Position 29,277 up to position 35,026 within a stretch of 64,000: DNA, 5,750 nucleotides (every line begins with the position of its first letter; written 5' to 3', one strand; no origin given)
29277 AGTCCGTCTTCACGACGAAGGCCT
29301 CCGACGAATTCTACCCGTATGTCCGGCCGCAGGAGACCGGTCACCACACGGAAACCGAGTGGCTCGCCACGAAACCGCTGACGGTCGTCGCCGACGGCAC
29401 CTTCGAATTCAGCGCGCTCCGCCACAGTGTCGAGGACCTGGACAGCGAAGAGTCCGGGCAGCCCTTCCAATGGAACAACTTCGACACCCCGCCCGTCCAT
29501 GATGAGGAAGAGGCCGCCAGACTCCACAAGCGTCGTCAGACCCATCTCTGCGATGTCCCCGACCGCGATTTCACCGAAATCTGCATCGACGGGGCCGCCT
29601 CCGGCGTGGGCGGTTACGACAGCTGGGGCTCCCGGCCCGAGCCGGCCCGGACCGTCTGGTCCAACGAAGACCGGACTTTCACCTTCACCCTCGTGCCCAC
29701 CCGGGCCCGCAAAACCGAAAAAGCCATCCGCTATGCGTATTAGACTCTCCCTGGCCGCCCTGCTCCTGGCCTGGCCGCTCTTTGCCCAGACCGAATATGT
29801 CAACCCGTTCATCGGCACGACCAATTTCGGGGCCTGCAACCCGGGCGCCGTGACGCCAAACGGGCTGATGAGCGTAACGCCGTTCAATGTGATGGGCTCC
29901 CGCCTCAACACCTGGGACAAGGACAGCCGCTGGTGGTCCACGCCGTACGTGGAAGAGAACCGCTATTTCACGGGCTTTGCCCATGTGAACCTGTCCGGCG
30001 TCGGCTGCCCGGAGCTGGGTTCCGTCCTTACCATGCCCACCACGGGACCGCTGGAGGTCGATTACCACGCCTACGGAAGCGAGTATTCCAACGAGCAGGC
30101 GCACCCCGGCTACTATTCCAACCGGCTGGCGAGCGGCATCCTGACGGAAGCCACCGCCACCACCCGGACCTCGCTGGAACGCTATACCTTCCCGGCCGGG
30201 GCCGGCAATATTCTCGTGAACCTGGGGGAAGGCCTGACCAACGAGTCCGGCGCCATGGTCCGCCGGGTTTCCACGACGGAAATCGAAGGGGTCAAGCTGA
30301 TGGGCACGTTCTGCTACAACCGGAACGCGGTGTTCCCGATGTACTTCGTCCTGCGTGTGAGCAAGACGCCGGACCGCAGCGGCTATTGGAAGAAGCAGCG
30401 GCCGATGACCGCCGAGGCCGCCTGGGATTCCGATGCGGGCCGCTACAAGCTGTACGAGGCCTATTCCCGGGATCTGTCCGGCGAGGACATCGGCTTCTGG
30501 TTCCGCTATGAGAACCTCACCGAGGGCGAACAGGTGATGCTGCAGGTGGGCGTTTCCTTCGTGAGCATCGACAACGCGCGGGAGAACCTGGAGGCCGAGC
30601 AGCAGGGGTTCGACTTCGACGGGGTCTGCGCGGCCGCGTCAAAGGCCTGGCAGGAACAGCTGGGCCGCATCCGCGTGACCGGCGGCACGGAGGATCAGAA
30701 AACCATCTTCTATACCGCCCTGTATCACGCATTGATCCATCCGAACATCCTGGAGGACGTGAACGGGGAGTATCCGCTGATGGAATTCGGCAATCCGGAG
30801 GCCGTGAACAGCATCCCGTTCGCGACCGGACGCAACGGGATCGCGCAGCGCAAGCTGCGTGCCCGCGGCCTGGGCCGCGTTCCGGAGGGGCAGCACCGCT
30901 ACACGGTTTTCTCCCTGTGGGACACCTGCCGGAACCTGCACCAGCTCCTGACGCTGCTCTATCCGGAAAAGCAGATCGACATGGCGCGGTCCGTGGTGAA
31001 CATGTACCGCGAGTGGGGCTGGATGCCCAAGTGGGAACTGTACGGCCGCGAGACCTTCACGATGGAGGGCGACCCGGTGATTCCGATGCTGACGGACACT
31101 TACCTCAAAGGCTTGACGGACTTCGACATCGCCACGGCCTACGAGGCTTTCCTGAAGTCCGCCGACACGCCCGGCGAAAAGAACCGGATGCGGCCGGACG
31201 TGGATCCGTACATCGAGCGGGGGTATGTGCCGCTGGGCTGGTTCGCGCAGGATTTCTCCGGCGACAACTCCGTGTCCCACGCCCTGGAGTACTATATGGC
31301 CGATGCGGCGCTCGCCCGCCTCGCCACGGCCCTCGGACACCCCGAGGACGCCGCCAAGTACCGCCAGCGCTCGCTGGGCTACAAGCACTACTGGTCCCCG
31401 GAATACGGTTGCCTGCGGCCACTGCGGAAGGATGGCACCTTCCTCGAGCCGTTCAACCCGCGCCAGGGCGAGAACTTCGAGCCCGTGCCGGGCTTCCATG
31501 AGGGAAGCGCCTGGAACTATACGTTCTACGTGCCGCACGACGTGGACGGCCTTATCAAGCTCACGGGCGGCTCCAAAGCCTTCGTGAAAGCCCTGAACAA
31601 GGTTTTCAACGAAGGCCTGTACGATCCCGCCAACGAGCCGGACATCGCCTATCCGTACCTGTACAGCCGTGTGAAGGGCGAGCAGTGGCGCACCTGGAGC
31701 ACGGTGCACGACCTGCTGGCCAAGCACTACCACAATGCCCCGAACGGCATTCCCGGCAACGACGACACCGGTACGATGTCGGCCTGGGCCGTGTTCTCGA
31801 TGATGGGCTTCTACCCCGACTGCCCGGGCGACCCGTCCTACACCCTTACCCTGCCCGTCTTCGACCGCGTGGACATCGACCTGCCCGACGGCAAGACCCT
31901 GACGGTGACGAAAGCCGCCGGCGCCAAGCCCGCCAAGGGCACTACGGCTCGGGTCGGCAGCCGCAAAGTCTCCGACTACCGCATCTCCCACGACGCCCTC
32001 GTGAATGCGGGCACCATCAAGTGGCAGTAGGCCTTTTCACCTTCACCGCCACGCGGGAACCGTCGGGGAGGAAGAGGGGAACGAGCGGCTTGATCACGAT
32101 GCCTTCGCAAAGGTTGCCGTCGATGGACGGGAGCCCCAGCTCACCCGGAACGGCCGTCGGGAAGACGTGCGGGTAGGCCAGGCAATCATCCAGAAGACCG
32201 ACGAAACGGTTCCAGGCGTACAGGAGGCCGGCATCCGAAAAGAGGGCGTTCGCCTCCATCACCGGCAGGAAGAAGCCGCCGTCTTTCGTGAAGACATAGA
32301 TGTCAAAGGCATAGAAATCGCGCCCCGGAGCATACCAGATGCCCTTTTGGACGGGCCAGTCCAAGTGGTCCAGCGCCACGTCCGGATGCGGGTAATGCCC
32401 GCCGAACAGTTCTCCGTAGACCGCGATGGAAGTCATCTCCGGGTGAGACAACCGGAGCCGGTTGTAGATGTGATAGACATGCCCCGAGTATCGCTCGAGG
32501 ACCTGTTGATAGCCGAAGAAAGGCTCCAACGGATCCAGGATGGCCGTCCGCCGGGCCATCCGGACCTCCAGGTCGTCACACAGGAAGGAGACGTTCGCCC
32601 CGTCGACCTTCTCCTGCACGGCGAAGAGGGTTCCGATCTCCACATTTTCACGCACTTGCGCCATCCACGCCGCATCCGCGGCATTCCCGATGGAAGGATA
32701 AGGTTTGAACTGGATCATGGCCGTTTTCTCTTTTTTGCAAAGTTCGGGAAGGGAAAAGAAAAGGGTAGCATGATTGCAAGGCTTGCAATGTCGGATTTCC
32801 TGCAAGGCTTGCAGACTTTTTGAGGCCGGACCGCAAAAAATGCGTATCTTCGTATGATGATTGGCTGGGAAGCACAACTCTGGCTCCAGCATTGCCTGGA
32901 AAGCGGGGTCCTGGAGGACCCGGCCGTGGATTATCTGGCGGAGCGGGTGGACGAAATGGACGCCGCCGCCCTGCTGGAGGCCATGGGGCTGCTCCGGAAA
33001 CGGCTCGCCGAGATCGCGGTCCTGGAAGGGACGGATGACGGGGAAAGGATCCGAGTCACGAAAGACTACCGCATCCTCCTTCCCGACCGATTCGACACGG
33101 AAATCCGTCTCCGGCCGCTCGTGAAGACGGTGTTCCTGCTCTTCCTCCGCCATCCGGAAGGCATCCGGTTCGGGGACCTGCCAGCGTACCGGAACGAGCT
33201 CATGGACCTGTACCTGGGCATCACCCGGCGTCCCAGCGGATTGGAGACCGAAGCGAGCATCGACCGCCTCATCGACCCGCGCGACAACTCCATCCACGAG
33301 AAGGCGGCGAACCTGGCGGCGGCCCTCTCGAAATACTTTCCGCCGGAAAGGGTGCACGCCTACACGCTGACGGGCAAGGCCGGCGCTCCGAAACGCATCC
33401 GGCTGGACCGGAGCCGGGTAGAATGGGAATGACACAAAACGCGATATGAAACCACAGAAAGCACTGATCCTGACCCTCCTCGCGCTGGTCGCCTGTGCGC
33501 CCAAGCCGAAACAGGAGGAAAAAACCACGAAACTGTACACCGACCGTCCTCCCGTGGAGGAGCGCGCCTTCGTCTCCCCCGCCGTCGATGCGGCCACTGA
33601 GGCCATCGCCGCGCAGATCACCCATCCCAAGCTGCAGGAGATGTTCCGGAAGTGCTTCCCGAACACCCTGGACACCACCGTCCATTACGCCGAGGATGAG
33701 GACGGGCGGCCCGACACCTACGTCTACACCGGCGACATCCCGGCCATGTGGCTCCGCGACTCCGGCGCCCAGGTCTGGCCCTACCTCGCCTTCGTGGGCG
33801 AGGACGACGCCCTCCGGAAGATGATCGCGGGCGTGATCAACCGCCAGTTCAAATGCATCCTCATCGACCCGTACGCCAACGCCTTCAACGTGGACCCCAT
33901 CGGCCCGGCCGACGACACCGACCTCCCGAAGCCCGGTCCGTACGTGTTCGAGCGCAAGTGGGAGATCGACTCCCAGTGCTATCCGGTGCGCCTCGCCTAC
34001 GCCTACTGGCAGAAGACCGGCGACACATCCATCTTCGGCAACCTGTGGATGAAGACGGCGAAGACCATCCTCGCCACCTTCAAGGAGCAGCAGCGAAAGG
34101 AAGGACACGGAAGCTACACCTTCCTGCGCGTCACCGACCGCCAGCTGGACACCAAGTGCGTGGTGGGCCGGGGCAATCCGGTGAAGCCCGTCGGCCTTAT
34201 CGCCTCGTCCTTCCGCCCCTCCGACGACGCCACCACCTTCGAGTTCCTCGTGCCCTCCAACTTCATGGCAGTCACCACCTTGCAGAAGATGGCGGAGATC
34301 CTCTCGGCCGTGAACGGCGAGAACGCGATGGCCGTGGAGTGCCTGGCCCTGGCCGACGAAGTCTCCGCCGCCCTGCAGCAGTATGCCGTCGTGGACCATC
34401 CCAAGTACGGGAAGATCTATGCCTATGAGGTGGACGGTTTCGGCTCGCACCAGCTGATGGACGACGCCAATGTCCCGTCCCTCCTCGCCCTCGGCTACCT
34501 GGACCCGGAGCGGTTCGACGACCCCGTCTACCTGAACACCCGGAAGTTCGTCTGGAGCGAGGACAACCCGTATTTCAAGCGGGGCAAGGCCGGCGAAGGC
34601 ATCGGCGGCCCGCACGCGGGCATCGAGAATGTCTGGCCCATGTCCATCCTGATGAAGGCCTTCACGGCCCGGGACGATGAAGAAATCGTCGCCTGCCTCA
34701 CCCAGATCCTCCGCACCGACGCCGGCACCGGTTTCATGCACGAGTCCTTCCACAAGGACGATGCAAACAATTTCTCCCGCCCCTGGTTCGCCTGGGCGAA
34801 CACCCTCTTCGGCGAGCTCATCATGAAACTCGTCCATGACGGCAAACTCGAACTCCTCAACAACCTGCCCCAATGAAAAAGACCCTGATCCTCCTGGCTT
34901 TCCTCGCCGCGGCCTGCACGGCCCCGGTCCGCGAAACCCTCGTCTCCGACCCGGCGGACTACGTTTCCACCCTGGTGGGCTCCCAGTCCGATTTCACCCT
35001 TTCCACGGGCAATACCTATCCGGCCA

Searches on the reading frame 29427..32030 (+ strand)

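Call 13: search_protein_families(library=pfam, proteins=[window:29427-32030:+], max_evalue=0.001)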
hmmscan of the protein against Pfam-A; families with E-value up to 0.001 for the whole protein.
window:29427-32030:+ (867 aa): 2 families
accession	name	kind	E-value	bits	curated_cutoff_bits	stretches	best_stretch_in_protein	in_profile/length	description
PF07971.18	Glyco_hydro_92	-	9.6e-151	503.3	24.6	1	383-866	1-460/464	Glycosyl hydrolase family 92 catalytic domain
PF17678.7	Glyco_hydro_92N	-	1.3e-54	186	34.5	1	124-377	1-236/236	Glycosyl hydrolase family 92 N-terminal domain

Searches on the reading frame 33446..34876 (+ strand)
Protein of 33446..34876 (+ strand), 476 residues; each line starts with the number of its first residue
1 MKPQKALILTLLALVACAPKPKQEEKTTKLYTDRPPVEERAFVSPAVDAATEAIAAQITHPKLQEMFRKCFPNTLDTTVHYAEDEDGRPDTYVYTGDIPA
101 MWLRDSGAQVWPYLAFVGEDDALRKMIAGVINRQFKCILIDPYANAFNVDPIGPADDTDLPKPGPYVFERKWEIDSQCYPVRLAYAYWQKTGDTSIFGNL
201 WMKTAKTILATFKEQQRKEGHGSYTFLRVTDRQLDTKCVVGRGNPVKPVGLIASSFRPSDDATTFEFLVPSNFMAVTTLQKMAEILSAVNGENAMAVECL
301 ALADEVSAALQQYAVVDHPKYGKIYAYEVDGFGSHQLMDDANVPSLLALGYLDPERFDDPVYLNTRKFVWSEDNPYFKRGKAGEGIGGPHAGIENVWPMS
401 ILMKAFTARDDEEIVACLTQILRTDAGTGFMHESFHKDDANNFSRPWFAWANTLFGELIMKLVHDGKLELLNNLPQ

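Call 13: search_protein_families(library=pfam, proteins=[window:33446-34876:+], max_evalue=0.001)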
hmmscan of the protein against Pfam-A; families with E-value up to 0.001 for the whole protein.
window:33446-34876:+ (476 aa): 1 family
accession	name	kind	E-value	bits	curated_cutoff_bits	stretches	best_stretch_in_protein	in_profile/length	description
PF06824.17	Glyco_hydro_125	-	2.6e-167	557.3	23.4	1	61-460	2-414/414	Metal-independent alpha-mannosidase (GH125)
